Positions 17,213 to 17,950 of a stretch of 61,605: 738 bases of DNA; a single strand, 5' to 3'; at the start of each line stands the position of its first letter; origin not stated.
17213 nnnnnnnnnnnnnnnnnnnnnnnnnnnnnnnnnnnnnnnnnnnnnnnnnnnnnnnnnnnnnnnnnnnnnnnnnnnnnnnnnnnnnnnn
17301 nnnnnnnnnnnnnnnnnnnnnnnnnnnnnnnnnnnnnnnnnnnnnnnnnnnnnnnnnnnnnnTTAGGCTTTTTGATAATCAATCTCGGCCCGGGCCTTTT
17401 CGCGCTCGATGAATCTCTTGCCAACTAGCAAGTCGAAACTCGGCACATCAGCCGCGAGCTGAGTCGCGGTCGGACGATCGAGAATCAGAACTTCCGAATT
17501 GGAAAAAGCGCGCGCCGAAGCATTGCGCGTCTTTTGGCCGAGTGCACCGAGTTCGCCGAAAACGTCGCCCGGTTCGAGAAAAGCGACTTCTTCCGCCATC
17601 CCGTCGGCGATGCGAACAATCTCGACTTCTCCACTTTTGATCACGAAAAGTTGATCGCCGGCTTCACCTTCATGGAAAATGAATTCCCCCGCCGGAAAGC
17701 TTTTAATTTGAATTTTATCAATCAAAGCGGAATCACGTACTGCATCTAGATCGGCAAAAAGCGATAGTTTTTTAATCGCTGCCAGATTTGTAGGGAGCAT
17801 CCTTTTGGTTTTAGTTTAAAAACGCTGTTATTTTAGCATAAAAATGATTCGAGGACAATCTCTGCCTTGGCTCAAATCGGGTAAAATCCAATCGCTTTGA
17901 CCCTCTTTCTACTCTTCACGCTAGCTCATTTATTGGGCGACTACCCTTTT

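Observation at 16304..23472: Cyclic-nucleotide module wired to the type IV pilus retraction ATPase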

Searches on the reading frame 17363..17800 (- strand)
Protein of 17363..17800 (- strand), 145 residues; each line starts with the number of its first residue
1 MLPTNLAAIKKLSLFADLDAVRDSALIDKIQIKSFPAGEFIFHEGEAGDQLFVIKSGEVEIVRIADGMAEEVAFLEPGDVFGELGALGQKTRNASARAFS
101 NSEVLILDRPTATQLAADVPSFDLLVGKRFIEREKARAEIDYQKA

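Call 3: search_protein_families(library=pfam, proteins=[window:17363-17800:-], max_evalue=0.01)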
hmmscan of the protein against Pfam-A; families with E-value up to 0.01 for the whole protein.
window:17363-17800:- (145 aa): 1 family
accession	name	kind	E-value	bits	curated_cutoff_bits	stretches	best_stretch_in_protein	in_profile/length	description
PF00027.35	cNMP_binding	-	6e-23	81.1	27.5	1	33-116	2-86/89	Cyclic nucleotide-binding domain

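Call 4: search_protein_families(library=ncbifam, proteins=[window:17363-17800:-], max_evalue=0.01)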
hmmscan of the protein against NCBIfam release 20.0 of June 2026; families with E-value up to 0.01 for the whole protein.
window:17363-17800:- (145 aa): 11 families
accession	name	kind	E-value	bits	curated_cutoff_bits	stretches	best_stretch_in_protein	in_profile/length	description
TIGR03896.1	cyc_nuc_ocin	subfamily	7.5e-11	41.9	161.05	1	14-119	145-252/317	bacteriocin-type transport-associated protein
NF041163.2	encap_f2b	equivalog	5.5e-10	39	400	1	2-127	69-194/450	family 2B encapsulin nanocompartment shell protein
NF006901.0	PRK09392.1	equivalog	9.8e-10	38.1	211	1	4-108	4-108/236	transcriptional activator FtrB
NF008732.0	PRK11753.1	equivalog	4e-09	36.2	266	1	25-134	18-129/214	cAMP-activated global transcriptional regulator CRP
NF058543.1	ActPatMycb56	equivalog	1.4e-08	34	460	1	12-101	1-90/317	acetyltransferase Pat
NF050806.1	TransRegFixKCaul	equivalog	2e-08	33.7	300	1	20-119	13-110/215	transcriptional regulator FixK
NF050815.1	TransActFtrBCaul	equivalog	1.3e-06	27.9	300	1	4-113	6-115/251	transcriptional activator FtrB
NF052518.1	TransRegLdrP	equivalog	3e-05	24.1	300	1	33-109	2-78/195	transcriptional regulator LdrP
NF010499.0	PRK13918.1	equivalog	0.00011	21.8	274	1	32-107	14-88/205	CRP/FNR family transcriptional regulator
NF007707.0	PRK10402.1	subfamily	0.0016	18.1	180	1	28-107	29-109/226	transcriptional regulator YeiL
NF008365.0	PRK11161.1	subfamily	0.0016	17.7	228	1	33-121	50-138/250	fumarate/nitrate reduction transcriptional regulator Fnr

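Call 11: find_homologous_proteins(query=window:17363-17800:-, max_evalue=0.001)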
Query window:17363-17800:- (145 aa): 12 proteins with E <= 0.001 among 81 candidates.
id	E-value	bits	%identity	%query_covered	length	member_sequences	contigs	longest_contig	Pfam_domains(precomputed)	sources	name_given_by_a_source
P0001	7.0e-85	300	100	100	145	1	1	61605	PF00027.36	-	-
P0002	1.5e-56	208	71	96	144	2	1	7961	PF00027.36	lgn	-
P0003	6.4e-55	203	67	97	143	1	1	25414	PF00027.36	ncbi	ncbi:MAG: cyclic nucleotide-binding domain-containing protein [Patescibacteria group bacterium]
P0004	4.8e-54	200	68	99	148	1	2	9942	PF00027.36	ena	-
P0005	4.4e-53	197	69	95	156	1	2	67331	PF00027.36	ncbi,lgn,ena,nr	ncbi:cyclic nucleotide-binding domain-containing protein [Candidatus Gracilibacteria bacterium]|nr:c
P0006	1.0e-50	189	68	93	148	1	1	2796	PF00027.36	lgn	-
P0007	4.7e-49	184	68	93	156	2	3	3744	PF00027.36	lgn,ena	-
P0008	3.0e-48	181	67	91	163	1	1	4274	PF00027.36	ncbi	ncbi:MAG: cyclic nucleotide-binding domain-containing protein [Patescibacteria group bacterium]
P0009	1.2e-42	163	55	99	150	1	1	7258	PF00027.36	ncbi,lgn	ncbi:MAG: cyclic nucleotide-binding domain-containing protein [Patescibacteria group bacterium]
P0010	2.3e-40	156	53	99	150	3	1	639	PF00027.36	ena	-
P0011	2.0e-9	55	35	76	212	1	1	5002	PF00027.36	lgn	-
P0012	1.1e-7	50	34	83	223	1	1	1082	PF00027.36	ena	-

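Call 12: find_encoding_contigs(protein=P0005, flank=10000, max_places=3)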
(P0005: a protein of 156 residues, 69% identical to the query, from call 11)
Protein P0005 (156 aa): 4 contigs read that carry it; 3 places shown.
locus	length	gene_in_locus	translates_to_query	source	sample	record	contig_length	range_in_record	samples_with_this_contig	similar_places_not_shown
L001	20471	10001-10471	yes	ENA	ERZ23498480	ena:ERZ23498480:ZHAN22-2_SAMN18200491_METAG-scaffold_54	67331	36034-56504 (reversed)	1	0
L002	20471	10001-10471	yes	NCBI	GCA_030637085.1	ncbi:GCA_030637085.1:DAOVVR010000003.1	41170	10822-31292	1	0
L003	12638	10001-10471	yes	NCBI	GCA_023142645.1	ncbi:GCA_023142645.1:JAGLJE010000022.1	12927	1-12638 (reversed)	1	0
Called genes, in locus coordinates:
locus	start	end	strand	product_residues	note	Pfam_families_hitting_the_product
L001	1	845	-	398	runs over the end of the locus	PF01128:IspD, PF12804:NTP_transf_3 (weak), PF02542:YgbB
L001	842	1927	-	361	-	PF02670:DXP_reductoisom, PF08436:DXP_redisom_C, PF13288:DXPR_C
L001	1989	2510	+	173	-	-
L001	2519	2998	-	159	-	PF17032:Zn_ribbon_15 (faint), PF10571:UPF0547 (faint), PF12773:DZR, PF13240:Zn_Ribbon_1 (faint), PF13248:Zn_ribbon_3 (faint)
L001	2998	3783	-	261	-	PF01790:LGT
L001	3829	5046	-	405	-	-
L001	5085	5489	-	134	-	-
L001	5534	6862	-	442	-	PF02844:GARS_N, PF01071:GARS_A, PF02843:GARS_C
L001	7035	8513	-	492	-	PF13522:GATase_6, PF13537:GATase_7, PF00156:Pribosyltran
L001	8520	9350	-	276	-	PF00763:THF_DHG_CYH, PF02882:THF_DHG_CYH_C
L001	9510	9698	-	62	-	-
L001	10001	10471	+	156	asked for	PF00027:cNMP_binding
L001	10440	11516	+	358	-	PF00437:T2SSE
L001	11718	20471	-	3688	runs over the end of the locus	PF13205:Big_5, PF13715:CarbopepD_reg_2 (faint), PF22904:NOMO1-like_2nd (faint), PF13620:CarboxypepD_reg, PF00395:SLH, PF01471:PG_binding_1 (weak)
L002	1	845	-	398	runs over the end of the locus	PF01128:IspD, PF12804:NTP_transf_3 (weak), PF02542:YgbB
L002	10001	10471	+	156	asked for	PF00027:cNMP_binding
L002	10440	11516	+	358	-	PF00437:T2SSE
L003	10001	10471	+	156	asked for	PF00027:cNMP_binding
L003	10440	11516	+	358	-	PF00437:T2SSE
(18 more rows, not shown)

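Call 13: find_encoding_contigs(protein=P0003, flank=10000, max_places=3)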
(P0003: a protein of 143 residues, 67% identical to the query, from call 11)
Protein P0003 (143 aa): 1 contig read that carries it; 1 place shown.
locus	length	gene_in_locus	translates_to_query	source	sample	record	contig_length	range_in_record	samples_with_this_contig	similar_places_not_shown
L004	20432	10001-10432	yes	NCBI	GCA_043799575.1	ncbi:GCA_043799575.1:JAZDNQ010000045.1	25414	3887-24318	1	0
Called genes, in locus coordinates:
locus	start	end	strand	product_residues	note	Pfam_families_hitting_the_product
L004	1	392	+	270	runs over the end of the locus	PF02219:MTHFR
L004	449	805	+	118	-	PF00072:Response_reg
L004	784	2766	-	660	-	PF00512:HisKA, PF02518:HATPase_c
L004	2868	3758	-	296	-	-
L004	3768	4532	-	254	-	-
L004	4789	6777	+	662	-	PF05226:CHASE2, PF00211:Guanylate_cyc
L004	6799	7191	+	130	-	PF00027:cNMP_binding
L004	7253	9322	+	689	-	PF04773:FecR, PF18915:DUF5667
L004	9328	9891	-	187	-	PF11750:DUF3307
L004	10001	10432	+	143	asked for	PF00027:cNMP_binding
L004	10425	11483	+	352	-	PF00437:T2SSE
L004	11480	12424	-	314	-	PF01207:Dus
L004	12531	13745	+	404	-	PF01136:Peptidase_U32, PF16325:Peptidase_U32_C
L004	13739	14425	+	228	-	PF01487:DHquinase_I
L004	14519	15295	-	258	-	PF22566:UBA_8 (weak), PF25025:EF-Ts_N (weak), PF00889:EF_TS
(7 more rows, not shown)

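Call 14: find_encoding_contigs(protein=P0009, flank=10000, max_places=3)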
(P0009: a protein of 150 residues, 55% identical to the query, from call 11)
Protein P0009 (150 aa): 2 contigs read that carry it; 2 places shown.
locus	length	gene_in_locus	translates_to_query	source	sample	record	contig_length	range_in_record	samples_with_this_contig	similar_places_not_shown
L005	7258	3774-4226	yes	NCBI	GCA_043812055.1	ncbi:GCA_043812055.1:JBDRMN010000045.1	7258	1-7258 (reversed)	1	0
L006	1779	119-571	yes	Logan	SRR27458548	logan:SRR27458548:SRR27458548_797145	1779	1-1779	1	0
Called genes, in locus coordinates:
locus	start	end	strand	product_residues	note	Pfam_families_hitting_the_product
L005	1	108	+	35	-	?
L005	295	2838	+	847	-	PF04773:FecR, PF18915:DUF5667 (weak)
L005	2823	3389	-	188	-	PF11750:DUF3307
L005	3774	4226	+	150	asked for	PF00027:cNMP_binding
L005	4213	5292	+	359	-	PF00437:T2SSE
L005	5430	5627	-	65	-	-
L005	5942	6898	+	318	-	PF18920:DUF5671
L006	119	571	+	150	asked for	PF00027:cNMP_binding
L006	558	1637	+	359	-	PF00437:T2SSE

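Call 15: find_encoding_contigs(protein=P0004, flank=10000, max_places=3)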
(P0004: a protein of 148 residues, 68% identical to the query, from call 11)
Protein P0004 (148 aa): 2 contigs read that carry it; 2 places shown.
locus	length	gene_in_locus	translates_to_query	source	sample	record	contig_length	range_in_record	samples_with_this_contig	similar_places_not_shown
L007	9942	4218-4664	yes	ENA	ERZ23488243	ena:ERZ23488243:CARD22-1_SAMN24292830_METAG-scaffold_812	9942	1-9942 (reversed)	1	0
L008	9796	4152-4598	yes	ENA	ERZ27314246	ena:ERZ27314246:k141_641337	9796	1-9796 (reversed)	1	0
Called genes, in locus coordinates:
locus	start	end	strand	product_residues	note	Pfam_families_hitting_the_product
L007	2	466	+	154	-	?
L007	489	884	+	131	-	PF00027:cNMP_binding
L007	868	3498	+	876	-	PF04773:FecR, PF18915:DUF5667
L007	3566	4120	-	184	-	PF11750:DUF3307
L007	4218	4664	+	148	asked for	PF00027:cNMP_binding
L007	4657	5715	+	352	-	PF00437:T2SSE, PF13191:AAA_16 (weak), PF13401:AAA_22 (weak)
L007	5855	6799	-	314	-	PF01207:Dus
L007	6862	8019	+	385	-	PF08545:ACP_syn_III, PF08541:ACP_syn_III_C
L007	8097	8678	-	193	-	PF03162:Y_phosphatase2, PF13350:Y_phosphatase3 (faint)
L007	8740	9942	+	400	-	PF01136:Peptidase_U32, PF16325:Peptidase_U32_C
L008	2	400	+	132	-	?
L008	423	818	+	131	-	PF00027:cNMP_binding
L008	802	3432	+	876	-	PF04773:FecR, PF18915:DUF5667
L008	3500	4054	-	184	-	PF11750:DUF3307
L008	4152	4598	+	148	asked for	PF00027:cNMP_binding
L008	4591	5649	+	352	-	PF00437:T2SSE, PF13191:AAA_16 (weak), PF13401:AAA_22 (weak)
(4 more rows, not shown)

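Call 16: find_encoding_contigs(protein=P0002, flank=10000, max_places=3)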
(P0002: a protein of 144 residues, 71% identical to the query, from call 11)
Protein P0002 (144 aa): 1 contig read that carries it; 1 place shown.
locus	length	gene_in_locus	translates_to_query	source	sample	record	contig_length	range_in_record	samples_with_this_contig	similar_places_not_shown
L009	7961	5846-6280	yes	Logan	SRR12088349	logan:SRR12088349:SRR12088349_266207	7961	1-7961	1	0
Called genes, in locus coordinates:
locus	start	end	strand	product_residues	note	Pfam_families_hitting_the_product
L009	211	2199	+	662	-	PF05226:CHASE2, PF00211:Guanylate_cyc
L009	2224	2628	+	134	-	PF00027:cNMP_binding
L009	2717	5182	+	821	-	PF04773:FecR, PF18915:DUF5667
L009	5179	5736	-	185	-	PF11750:DUF3307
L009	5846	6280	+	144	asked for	PF00027:cNMP_binding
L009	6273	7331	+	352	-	PF00437:T2SSE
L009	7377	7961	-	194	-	?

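Call 17: find_encoding_contigs(protein=P0011, flank=10000, max_places=3)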
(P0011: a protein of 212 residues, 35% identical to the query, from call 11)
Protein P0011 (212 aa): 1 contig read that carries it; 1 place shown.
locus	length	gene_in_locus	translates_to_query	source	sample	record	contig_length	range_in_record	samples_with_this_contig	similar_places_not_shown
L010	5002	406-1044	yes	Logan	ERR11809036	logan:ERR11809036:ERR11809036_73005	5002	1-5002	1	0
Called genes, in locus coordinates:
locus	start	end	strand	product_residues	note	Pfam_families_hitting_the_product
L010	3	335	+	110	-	?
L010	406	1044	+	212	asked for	PF00027:cNMP_binding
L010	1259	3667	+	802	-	PF19838:LptD_2 (weak), PF04453:LptD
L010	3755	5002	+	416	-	?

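Call 18: find_encoding_contigs(protein=P0008, flank=10000, max_places=3)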
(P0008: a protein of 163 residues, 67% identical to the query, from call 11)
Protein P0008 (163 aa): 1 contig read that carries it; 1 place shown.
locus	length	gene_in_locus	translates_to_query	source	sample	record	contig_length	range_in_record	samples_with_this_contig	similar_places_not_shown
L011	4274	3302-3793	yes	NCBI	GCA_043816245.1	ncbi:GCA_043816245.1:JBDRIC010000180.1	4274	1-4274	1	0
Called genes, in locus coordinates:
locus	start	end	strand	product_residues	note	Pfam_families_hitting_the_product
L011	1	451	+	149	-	?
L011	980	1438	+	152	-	-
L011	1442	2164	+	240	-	-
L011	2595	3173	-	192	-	PF11750:DUF3307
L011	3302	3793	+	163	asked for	PF00027:cNMP_binding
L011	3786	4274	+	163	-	PF00437:T2SSE, PF13401:AAA_22 (faint)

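Call 23: search_solved_structures(query=window:17363-17800:-, max_evalue=0.001, show_alignments=4)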
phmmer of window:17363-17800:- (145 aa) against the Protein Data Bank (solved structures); distinct sequences matched with E-value up to 0.001: 172 (the best 60 are shown).
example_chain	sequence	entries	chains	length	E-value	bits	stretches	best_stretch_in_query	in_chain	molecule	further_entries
9ya0_MA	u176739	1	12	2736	1.2e-26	96.5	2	19-110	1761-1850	PCR12, TGME49_219070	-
5ezr_A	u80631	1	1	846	3.3e-23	85.4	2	7-109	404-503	cGMP-dependent protein kinase, putative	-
4rz7_A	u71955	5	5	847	3.3e-23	85.4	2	7-109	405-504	cGMP-dependent protein kinase, putative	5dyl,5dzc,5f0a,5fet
9p74_A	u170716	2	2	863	3.6e-23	85.3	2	7-109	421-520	cGMP-dependent protein kinase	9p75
5dyk_A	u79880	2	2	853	4.1e-23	85.1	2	7-115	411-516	CGMP-dependent protein kinase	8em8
5kbf_A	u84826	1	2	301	3.8e-22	82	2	13-119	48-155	CAMP-dependent protein kinase regulatory subunit, putative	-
5j3u_A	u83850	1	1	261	2.3e-20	76.2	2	10-119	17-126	Protein Kinase A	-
1ne4_A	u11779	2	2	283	7.5e-18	68.1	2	9-115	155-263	cAMP-dependent protein kinase type I-alpha regulatory chain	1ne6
1rgs_A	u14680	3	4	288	7.6e-18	68.1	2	9-115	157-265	CAMP DEPENDENT PROTEIN KINASE | cAMP-dependent protein kinase type I-alpha regulatory chain | cAMP-dependent protein kinase type I-alpha regulatory subunit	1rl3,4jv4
5jr7_B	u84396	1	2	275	9.6e-18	67.7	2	7-111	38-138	cAMP-dependent protein kinase type I-alpha regulatory subunit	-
4x6r_B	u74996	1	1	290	2e-17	66.7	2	7-111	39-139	cAMP-dependent protein kinase type I-alpha regulatory subunit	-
2qcs_B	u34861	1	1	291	2e-17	66.7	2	7-111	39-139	cAMP-dependent protein kinase type I-alpha regulatory subunit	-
4mx3_A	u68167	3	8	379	2.1e-17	66.7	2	9-115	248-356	cAMP-dependent protein kinase type I-alpha regulatory subunit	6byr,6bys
6no7_B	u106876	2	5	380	2.1e-17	66.7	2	9-115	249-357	cAMP-dependent protein kinase type I-alpha regulatory subunit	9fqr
9edc_B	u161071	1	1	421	3e-17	66.1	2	9-115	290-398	cAMP-dependent protein kinase type I-alpha regulatory subunit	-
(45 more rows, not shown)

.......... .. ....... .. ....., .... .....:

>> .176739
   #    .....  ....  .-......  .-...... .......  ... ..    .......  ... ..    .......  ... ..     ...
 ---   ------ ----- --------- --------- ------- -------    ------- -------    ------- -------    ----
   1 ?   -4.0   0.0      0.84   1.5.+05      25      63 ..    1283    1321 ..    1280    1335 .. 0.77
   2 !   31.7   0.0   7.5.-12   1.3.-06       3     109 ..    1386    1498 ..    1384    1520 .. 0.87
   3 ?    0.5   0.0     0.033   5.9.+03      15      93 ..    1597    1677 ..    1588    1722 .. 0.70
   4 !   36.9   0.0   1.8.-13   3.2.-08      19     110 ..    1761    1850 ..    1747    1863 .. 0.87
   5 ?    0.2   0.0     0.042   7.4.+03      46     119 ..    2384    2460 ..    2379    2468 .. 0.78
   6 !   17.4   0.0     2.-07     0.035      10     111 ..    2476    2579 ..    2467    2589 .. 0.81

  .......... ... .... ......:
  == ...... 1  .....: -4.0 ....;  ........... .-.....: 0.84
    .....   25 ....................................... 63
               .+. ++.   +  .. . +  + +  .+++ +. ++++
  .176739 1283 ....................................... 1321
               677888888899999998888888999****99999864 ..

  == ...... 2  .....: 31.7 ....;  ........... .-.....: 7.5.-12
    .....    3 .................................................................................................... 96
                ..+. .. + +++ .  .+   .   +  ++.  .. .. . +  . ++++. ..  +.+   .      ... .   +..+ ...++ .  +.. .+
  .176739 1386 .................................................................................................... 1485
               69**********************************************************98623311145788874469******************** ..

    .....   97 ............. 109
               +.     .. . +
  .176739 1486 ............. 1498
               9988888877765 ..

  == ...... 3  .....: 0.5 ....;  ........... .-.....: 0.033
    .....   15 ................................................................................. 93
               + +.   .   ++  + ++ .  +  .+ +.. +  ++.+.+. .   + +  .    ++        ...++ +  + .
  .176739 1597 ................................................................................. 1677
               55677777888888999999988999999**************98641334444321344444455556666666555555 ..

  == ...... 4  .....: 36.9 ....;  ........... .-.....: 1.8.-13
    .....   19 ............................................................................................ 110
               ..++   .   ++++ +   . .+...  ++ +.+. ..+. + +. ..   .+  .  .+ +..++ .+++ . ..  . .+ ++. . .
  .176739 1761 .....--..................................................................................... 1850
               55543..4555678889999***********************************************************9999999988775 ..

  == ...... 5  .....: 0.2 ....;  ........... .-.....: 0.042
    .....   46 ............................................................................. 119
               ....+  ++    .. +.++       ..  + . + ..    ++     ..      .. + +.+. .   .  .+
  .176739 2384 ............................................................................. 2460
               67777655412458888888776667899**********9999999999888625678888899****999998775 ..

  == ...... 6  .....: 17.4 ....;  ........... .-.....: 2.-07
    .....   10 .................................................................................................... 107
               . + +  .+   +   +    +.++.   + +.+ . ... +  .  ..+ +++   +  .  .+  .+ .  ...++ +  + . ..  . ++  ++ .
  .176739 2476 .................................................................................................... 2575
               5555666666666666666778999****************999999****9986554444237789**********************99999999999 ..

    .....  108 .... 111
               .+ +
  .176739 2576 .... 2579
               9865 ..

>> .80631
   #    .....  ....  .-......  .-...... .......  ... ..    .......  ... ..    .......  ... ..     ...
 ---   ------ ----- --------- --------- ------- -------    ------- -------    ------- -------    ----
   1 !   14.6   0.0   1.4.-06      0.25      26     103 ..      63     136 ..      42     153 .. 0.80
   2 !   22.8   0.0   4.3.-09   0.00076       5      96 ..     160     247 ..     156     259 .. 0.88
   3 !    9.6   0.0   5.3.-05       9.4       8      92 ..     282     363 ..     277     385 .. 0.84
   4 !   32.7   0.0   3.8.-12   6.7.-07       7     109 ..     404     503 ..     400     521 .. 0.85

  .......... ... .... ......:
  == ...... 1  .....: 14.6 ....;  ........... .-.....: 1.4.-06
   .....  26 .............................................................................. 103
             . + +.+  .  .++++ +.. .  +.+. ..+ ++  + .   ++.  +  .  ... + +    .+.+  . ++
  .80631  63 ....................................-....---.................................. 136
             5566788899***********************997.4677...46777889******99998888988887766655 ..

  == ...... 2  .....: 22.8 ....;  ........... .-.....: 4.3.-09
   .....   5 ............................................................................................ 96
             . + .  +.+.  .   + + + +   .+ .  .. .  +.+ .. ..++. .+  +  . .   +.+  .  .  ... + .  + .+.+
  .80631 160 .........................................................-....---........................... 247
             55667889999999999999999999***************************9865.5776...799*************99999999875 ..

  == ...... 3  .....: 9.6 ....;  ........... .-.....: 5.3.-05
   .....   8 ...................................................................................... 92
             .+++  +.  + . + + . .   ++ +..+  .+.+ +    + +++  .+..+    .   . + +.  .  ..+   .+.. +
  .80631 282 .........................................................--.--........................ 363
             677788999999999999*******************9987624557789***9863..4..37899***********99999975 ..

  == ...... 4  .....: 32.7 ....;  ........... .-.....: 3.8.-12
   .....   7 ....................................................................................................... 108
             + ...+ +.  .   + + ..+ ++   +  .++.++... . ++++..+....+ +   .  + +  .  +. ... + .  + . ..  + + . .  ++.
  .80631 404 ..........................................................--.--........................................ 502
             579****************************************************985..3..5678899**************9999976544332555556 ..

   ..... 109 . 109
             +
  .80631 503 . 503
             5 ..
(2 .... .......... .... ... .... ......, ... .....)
